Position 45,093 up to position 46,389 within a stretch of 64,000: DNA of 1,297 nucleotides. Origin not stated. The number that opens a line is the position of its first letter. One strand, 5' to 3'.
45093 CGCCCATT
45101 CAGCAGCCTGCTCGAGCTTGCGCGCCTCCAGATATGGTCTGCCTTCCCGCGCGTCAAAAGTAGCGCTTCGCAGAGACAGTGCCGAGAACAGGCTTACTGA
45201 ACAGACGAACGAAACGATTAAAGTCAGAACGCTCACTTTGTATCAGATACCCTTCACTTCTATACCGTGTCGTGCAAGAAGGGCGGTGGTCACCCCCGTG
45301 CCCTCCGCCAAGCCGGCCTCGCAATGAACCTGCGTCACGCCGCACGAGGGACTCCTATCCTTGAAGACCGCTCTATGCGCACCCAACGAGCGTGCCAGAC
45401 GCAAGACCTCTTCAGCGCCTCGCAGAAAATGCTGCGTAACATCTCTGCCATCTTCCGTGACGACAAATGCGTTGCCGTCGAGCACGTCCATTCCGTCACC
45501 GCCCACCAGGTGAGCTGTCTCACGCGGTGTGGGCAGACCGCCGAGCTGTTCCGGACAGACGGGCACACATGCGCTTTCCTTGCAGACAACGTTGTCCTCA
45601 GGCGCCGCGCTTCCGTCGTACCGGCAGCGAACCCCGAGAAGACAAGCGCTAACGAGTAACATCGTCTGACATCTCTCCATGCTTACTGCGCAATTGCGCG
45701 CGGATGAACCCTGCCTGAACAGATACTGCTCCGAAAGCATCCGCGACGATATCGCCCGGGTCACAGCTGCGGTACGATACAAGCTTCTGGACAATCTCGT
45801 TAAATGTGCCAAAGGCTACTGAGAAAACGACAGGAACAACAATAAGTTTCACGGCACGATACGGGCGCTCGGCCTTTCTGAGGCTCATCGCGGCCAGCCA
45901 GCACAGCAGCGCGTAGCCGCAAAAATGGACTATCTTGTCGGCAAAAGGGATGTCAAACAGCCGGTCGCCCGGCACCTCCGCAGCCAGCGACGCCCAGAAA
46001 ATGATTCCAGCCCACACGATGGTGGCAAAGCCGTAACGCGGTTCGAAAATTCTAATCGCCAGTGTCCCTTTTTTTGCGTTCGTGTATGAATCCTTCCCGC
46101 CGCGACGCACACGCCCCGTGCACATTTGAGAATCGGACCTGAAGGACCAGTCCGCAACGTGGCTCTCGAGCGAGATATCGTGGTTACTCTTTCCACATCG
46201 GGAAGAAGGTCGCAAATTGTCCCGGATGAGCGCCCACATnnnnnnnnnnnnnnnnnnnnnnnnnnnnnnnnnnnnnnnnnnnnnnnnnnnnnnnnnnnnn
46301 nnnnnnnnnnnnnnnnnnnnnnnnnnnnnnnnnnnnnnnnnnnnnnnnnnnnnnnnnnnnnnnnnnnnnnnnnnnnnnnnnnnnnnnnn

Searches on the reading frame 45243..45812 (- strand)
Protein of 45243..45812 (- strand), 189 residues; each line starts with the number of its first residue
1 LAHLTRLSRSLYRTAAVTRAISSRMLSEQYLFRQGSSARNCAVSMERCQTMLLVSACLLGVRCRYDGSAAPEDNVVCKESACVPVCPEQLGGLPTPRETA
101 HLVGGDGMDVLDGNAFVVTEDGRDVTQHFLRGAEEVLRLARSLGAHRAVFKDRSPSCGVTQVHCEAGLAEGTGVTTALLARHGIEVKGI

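Call 5: search_protein_families(library=pfam, proteins=[window:45243-45812:-], max_evalue=0.01)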
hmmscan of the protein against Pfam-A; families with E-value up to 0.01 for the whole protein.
window:45243-45812:- (189 aa): 1 family
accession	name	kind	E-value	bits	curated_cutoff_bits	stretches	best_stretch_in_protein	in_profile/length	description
PF04463.17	2-thiour_desulf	-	1.1e-36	126.4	34.7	1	53-186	2-136/141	2-thiouracil desulfurase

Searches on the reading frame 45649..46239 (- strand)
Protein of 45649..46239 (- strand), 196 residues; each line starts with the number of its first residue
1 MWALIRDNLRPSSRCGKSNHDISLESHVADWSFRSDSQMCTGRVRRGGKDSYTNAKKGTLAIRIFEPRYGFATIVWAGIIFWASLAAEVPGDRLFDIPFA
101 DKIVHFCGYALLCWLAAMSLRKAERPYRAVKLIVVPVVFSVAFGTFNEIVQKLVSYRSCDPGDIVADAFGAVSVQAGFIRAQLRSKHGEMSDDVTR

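Call 5: search_protein_families(library=pfam, proteins=[window:45649-46239:-], max_evalue=0.01)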
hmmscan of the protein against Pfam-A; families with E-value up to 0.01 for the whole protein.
window:45649-46239:- (196 aa): 3 families
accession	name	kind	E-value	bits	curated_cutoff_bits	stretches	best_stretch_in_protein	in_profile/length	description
PF04892.17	VanZ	-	6.8e-06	27.2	30.1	1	97-172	55-116/126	VanZ like family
PF09997.14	DUF2238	-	0.0031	17.8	26.4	1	101-155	60-112/140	Predicted membrane protein (DUF2238)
PF01810.24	LysE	-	0.0084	16.1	25.6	0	75-126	33-84/193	LysE type translocator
